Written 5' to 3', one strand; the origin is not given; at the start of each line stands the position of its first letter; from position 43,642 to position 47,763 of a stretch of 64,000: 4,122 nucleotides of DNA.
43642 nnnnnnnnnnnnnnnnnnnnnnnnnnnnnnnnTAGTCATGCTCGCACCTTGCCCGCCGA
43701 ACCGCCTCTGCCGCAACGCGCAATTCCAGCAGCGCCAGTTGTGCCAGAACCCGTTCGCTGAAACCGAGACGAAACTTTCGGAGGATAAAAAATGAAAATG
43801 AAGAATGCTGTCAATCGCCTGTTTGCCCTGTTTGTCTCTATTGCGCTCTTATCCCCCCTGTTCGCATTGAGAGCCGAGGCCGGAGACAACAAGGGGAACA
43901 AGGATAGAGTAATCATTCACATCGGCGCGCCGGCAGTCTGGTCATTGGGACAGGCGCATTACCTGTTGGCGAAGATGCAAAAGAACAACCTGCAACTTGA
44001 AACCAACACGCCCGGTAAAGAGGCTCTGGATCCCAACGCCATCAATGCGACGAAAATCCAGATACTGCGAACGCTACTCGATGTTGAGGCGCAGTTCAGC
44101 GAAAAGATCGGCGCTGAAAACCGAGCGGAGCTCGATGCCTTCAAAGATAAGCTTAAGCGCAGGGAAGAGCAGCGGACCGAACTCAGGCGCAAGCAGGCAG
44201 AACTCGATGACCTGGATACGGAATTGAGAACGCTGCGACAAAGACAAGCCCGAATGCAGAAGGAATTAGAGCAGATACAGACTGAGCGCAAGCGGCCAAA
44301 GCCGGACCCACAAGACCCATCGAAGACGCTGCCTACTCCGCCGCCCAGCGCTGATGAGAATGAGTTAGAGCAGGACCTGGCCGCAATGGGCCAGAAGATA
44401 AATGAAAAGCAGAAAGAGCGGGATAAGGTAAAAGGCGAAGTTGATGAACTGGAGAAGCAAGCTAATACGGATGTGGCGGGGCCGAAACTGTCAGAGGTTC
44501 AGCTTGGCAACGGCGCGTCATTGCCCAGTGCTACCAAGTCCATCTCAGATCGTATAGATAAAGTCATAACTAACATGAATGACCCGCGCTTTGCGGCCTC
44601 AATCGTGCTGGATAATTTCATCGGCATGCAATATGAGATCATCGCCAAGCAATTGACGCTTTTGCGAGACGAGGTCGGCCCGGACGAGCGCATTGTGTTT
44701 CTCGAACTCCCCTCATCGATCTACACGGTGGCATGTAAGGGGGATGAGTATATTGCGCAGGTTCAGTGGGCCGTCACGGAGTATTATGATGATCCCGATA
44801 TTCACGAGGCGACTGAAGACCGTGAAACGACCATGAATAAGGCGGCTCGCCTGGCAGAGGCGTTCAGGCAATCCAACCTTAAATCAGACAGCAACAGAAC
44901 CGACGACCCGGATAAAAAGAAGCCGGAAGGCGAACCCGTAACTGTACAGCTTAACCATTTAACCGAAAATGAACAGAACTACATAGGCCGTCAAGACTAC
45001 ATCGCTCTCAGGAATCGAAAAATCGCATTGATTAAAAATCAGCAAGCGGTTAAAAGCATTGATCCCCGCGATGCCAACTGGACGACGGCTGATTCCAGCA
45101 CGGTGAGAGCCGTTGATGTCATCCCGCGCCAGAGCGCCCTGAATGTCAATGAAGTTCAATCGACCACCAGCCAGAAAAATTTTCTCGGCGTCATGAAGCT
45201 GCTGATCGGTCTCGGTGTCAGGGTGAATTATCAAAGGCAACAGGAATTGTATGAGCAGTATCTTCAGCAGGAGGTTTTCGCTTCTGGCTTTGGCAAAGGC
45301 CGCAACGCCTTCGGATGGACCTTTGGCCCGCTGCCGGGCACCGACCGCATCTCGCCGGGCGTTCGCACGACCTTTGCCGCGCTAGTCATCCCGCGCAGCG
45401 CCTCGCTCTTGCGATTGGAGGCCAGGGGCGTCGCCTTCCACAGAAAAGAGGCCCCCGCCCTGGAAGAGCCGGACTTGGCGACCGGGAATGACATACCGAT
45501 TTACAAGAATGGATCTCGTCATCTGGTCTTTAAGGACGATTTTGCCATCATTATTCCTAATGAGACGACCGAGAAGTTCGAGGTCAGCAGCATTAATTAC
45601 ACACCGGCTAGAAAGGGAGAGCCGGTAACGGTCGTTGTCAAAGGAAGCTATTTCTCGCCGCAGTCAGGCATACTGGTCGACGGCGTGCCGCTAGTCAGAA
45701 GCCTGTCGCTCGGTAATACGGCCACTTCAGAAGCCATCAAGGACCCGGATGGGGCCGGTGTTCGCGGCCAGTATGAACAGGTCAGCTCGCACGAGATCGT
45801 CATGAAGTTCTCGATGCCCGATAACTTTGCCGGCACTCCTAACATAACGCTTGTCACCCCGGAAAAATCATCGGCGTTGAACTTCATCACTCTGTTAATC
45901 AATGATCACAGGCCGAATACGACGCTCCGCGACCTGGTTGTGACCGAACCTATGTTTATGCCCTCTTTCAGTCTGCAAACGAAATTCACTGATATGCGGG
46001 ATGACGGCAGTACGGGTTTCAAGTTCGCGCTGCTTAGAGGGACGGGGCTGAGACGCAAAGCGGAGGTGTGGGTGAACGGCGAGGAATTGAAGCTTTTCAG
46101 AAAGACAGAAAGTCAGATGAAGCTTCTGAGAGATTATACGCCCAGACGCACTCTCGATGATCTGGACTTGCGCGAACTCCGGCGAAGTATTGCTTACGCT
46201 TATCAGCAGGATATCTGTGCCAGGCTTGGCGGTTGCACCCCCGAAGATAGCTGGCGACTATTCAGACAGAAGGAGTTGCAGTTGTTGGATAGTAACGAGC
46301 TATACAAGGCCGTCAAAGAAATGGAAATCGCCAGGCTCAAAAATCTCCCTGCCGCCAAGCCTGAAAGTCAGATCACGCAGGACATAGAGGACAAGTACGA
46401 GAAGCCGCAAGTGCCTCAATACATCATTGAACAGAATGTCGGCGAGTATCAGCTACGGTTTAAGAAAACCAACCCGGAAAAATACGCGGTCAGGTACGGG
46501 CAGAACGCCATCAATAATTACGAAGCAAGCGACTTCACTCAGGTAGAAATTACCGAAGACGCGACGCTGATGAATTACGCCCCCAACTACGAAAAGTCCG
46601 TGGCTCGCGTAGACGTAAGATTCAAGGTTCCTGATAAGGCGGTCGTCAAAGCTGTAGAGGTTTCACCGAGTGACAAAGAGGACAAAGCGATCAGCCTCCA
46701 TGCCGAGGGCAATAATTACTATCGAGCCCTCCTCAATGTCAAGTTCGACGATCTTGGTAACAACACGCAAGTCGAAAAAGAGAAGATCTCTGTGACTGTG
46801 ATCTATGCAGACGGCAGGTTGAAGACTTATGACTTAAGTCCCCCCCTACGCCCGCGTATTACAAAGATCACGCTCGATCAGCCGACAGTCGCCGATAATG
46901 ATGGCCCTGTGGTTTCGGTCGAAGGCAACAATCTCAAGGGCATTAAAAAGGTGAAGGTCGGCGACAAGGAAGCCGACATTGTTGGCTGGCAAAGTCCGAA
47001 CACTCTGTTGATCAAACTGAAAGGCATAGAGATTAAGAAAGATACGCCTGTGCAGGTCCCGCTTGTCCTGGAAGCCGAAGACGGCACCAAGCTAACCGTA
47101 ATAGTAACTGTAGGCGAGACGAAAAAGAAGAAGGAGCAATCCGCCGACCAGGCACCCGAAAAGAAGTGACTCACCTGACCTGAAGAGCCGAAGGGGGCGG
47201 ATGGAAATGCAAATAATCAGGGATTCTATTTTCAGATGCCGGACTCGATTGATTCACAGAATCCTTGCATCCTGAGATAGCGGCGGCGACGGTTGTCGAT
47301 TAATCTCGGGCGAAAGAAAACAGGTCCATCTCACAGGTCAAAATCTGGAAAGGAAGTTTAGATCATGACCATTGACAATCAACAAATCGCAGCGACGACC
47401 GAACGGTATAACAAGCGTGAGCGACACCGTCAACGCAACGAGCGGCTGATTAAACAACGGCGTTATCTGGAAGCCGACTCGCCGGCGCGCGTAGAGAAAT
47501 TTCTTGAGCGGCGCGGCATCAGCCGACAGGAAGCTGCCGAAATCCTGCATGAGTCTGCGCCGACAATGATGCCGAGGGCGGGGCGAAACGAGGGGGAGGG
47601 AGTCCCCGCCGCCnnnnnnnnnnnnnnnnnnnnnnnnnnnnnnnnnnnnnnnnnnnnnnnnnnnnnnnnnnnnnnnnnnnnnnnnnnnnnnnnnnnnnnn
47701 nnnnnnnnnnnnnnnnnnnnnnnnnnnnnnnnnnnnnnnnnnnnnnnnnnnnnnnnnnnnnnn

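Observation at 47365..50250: Single 961-aa polypeptide fusing a trypsin-like serine protease to a complete two-HKD PLD-superfamily domain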

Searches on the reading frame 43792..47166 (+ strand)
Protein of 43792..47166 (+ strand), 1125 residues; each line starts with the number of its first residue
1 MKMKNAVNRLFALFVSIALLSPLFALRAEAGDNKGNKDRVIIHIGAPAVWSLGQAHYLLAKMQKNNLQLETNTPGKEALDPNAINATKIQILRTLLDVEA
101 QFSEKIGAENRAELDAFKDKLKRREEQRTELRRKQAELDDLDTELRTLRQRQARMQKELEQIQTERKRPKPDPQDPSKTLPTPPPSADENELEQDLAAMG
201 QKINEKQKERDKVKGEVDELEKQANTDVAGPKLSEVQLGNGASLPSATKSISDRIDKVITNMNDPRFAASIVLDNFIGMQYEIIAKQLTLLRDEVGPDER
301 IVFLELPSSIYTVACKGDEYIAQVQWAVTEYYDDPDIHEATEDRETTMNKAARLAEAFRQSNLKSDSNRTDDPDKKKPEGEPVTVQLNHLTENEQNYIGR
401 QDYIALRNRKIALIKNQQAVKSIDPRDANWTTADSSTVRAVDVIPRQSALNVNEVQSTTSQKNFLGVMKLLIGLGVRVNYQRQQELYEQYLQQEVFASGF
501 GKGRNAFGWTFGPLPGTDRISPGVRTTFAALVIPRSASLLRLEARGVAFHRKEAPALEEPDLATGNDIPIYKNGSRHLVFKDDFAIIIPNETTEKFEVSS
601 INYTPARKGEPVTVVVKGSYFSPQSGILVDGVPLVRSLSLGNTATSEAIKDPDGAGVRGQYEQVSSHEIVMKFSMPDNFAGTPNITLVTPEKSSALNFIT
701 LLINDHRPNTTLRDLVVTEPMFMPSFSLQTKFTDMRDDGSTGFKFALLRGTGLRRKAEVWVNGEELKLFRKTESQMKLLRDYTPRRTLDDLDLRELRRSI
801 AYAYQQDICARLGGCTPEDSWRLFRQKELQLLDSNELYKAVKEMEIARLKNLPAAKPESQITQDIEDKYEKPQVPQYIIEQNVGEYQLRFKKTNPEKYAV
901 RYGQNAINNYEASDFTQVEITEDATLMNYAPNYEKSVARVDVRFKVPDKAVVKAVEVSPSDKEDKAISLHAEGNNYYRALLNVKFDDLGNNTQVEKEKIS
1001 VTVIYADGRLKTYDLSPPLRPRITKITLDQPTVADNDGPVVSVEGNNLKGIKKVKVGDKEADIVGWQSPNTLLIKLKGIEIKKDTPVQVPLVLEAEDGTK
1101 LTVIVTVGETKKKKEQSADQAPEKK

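Call 5: search_protein_families(library=pfam, proteins=[window:43792-47166:+], max_evalue=0.01)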
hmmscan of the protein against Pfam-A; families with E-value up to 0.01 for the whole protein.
window:43792-47166:+ (1125 aa): 0 families

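Call 6: search_protein_families(library=padloc, proteins=[window:43792-47166:+], max_evalue=0.01)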
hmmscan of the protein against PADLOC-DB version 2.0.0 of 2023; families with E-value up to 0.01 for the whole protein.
window:43792-47166:+ (1125 aa): 1 family
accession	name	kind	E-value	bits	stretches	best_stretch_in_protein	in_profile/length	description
PDLC00518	JetC1|JetC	-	0.0091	11.8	0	82-225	658-802/1112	DUF3584 domain; MukB-like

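Call 7: search_protein_families(library=ncbifam, proteins=[window:43792-47166:+], max_evalue=0.01)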
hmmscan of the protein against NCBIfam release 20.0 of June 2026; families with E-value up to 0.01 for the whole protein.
window:43792-47166:+ (1125 aa): 3 families
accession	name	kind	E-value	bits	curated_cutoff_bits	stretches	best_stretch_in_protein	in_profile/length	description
NF045487.1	ASRP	equivalog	8.9e-06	24.6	300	1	108-224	327-445/593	archaea-specific SMC-related protein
NF058597.1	CoaZ_rpt_PGGG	domain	0.00068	19.6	30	0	599-635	6-43/88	choice-of-anchor Z repeating domain-containing protein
TIGR02168.1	SMC_prok_B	equivalog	0.0086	13.8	567.35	0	111-225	252-368/1181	chromosome segregation protein SMC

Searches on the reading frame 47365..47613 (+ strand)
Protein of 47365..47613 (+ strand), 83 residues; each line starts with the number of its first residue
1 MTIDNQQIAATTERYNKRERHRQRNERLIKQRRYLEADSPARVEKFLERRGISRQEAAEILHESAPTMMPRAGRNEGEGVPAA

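Call 51: search_protein_families(library=pfam, proteins=[window:47365-47613:+], max_evalue=10)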
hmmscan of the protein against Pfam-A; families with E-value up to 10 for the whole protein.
seq(83 aa): 1 family
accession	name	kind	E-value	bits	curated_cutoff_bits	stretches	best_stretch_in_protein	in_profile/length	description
PF12550.13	GCR1_C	-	0.28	11.9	23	1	5-63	24-78/80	Transcriptional activator of glycolytic enzymes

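Call 73: search_solved_structures(query=A6, max_evalue=10)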
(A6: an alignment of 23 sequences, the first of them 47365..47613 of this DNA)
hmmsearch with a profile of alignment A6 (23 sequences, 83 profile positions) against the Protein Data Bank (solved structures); distinct sequences matched with E-value up to 10: 2.
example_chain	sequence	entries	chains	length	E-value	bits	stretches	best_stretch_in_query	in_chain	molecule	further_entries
4gkl_A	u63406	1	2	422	0.074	16.3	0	35-51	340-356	Alpha-amylase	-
1ee8_A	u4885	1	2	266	2.8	11.2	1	10-39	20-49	MUTM (FPG) PROTEIN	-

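Call 77: predict_structure(alignment_id=A6)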
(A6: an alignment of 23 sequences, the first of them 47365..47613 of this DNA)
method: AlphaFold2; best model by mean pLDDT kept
length: 83 residues; sequences in the alignment: 23
mean_pLDDT: 70.4   pTM: 0.44
mean pLDDT of the five models: 70.4, 69.0, 66.6, 65.5, 64.9
residues with pLDDT >= 90: 2; 70-90: 57; 50-70: 6; < 50: 18
segments of 3 or more residues with pLDDT < 50: 66-83
pLDDT, mean of each block of 10 residues (from residue 1): 78 88 81 77 80 77 52 38 41
secondary structure, 60 per line:
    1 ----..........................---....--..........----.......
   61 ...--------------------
elements in order: H5-30 H34-37 H40-49 H54-63

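Call 80: fold_search(model_id=the predicted structure, library=pdb)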
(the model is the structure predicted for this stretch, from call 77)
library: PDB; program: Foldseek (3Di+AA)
matches with E <= 10: 11; with E <= 0.001: 0
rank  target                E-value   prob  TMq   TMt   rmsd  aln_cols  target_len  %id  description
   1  9qvm_r                1.7e+00  0.13  0.25  0.16  10.0        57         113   18  Cryo-EM reconstruction of the NEDD1 anchor protein and CDK5RAP2 bound to the gamma-tubulin ring complex (released 2025-05-21)
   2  9qvm_s                2.8e+00  0.10  0.22  0.17  10.1        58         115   17  Cryo-EM reconstruction of the NEDD1 anchor protein and CDK5RAP2 bound to the gamma-tubulin ring complex (released 2025-05-21)
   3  6x0u_B                3.6e+00  0.09  0.27  0.21   8.7        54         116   18  Structure of MZT1/GCP3-NHD and MZT1/GCP6-NHD in the gamma-TuRC lumenal bridge (released 2020-07-22)
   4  9a7s_A                5.0e+00  0.06  0.28  0.11  13.2        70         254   23  Integrative model of RPSD-RPOB by crosslinking MS and deep learning (released 2024-09-18)
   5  9zmy_B                5.6e+00  0.13  0.34  0.26  10.0        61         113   15  Crystal structure of the human Commd10 HN domain in domain swapped conformation (released 2026-01-21)
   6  9qvm_t                5.6e+00  0.08  0.28  0.21   9.4        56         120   18  Cryo-EM reconstruction of the NEDD1 anchor protein and CDK5RAP2 bound to the gamma-tubulin ring complex (released 2025-05-21)
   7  8vrj_5                6.4e+00  0.08  0.22  0.21   8.6        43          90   19  Rigid body fitted model for gamma tubulin ring complex capped microtubule (released 2024-03-27)
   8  3o3g_A                7.7e+00  0.09  0.28  0.13   3.2        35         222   23  T. maritima RNase H2 in complex with nucleic acid substrate and calcium ions (released 2010-12-08)
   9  5j0k_B                8.2e+00  0.08  0.26  0.29   9.4        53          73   28  De novo design of protein homo-oligomers with modular hydrogen bond network-mediated specificity (released 2016-05-25)
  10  9zn0_D                9.3e+00  0.10  0.34  0.26  10.8        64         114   12  Crystal structure of the Commd10 S50E HN domain mutant in domain swapped conformation (released 2026-01-21)
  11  3j8b_E                9.3e+00  0.09  0.35  0.09   8.0        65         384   23  Model of the human eIF3 PCI-MPN octamer docked into the 43S-HCV IRES EM map (released 2014-10-22)
